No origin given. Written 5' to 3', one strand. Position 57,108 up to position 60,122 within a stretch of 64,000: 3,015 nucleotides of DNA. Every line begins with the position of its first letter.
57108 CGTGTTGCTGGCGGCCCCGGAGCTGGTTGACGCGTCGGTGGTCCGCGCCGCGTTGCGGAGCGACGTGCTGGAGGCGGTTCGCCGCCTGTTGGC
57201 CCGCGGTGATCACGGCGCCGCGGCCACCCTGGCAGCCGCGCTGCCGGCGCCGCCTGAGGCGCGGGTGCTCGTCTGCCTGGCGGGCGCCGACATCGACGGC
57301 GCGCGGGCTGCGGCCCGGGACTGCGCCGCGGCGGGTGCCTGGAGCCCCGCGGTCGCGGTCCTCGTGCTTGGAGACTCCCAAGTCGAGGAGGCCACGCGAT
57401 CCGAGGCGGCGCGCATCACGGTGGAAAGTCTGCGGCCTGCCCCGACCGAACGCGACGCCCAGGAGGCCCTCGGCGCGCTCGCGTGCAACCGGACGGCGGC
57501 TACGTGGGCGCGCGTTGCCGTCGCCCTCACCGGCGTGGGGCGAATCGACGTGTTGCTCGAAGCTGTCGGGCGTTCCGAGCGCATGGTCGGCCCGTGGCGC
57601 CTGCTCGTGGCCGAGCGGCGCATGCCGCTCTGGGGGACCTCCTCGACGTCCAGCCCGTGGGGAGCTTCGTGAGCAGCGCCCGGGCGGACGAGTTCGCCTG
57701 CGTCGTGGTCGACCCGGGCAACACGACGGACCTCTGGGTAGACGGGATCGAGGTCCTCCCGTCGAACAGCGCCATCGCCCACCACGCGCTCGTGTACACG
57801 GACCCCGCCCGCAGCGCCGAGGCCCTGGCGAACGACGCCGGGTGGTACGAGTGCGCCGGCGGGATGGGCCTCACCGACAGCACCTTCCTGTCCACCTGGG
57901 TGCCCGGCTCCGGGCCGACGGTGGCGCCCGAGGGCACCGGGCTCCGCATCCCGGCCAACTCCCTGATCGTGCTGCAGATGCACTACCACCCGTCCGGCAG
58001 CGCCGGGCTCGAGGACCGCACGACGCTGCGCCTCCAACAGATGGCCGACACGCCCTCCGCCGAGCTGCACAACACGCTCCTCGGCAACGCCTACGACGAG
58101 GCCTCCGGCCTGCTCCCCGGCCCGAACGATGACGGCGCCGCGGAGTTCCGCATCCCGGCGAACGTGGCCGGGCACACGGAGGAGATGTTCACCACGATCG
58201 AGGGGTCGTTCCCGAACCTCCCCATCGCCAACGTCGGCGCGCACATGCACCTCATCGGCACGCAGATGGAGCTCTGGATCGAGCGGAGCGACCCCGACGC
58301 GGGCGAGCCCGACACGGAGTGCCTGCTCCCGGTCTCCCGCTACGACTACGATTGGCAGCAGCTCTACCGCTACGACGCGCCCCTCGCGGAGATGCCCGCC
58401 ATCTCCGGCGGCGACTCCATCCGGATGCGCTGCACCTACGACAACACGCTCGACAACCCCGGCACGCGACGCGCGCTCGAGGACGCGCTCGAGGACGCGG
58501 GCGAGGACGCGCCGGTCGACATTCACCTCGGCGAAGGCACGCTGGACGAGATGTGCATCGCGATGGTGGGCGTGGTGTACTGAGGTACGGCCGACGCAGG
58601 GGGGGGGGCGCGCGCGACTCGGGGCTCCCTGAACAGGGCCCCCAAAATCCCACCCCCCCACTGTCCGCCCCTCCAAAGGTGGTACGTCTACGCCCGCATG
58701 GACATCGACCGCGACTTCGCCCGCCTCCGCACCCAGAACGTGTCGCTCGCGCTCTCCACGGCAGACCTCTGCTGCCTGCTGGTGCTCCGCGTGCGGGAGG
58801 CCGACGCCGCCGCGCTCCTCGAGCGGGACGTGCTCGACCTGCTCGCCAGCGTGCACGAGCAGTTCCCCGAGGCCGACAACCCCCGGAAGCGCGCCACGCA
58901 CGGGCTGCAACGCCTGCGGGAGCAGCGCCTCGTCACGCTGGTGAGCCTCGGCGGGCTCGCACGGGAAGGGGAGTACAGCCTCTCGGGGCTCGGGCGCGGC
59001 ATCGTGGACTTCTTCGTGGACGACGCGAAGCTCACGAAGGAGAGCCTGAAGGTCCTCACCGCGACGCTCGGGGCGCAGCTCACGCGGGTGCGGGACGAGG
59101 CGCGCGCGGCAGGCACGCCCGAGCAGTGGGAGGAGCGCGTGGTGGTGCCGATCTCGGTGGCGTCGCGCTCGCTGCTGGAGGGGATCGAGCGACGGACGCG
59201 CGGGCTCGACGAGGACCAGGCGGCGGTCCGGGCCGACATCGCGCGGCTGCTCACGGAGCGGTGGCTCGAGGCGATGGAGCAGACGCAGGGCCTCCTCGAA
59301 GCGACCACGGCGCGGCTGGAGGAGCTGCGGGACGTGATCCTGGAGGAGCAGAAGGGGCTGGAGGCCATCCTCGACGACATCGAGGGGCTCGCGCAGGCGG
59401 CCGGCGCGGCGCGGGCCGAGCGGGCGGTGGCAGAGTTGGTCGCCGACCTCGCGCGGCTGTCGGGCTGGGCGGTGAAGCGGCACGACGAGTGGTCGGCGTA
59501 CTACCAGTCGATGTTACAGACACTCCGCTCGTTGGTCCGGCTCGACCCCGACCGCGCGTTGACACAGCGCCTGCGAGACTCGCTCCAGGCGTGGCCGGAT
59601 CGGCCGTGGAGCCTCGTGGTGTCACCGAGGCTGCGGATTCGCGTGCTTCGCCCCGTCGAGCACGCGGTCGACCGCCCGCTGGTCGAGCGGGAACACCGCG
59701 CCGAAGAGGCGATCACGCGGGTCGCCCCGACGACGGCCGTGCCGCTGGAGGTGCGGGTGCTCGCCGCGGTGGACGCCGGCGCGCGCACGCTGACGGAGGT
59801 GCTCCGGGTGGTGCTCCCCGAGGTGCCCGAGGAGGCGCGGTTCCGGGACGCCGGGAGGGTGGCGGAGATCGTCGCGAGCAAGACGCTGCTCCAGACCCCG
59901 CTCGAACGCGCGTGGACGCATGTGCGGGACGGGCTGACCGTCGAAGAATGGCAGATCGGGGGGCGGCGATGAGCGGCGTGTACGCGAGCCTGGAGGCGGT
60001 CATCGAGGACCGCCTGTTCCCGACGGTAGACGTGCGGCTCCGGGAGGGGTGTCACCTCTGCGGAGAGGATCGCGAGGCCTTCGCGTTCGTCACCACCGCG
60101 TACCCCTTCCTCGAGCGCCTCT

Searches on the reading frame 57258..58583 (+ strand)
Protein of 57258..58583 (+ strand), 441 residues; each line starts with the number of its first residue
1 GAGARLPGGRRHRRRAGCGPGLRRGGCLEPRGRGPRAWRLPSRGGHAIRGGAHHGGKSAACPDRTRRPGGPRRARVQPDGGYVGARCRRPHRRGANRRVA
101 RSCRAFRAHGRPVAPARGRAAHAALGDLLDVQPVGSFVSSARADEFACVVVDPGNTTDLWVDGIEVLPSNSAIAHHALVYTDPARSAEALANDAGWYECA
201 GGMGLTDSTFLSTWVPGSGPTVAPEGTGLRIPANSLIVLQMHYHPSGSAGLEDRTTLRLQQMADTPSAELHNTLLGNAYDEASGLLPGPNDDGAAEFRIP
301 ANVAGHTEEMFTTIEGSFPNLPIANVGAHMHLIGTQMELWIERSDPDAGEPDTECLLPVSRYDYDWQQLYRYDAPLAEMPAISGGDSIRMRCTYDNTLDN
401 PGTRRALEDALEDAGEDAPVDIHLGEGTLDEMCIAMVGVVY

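Call 13: search_protein_families(library=pfam, proteins=[window:57258-58583:+], max_evalue=0.01)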
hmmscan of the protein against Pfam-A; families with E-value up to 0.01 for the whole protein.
window:57258-58583:+ (441 aa): 2 families
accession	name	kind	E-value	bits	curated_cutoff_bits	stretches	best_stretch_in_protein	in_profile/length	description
PF03712.20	Cu2_monoox_C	-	0.00032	20.6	23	1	325-398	49-113/157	Copper type II ascorbate-dependent monooxygenase, C-terminal domain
PF01082.25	Cu2_monooxygen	-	0.0014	19.3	30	1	159-244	31-124/130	Copper type II ascorbate-dependent monooxygenase, N-terminal domain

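Call 104: search_protein_families(library=padloc, proteins=[window:57258-58583:+], max_evalue=0.00001)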
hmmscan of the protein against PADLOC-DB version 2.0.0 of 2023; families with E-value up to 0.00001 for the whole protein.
window:57258-58583:+ (441 aa): 0 families

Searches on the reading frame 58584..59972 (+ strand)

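Call 13: search_protein_families(library=pfam, proteins=[window:58584-59972:+], max_evalue=0.01)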
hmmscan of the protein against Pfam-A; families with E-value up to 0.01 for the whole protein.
window:58584-59972:+ (462 aa): 3 families
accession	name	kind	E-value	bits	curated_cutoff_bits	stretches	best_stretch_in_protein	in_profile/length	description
PF17192.9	MukF_M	-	1.3e-17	64.5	25.2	1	155-306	5-157/161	MukF middle domain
PF03882.20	KicB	-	9.8e-07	29.4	22.1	1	48-146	13-114/115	MukF winged-helix domain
PF17193.9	MukF_C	-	1.3e-05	25.9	27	1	314-359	3-48/158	MukF C-terminal domain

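Call 104: search_protein_families(library=padloc, proteins=[window:58584-59972:+], max_evalue=0.00001)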
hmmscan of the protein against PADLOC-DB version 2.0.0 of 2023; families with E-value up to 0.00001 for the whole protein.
window:58584-59972:+ (462 aa): 0 families
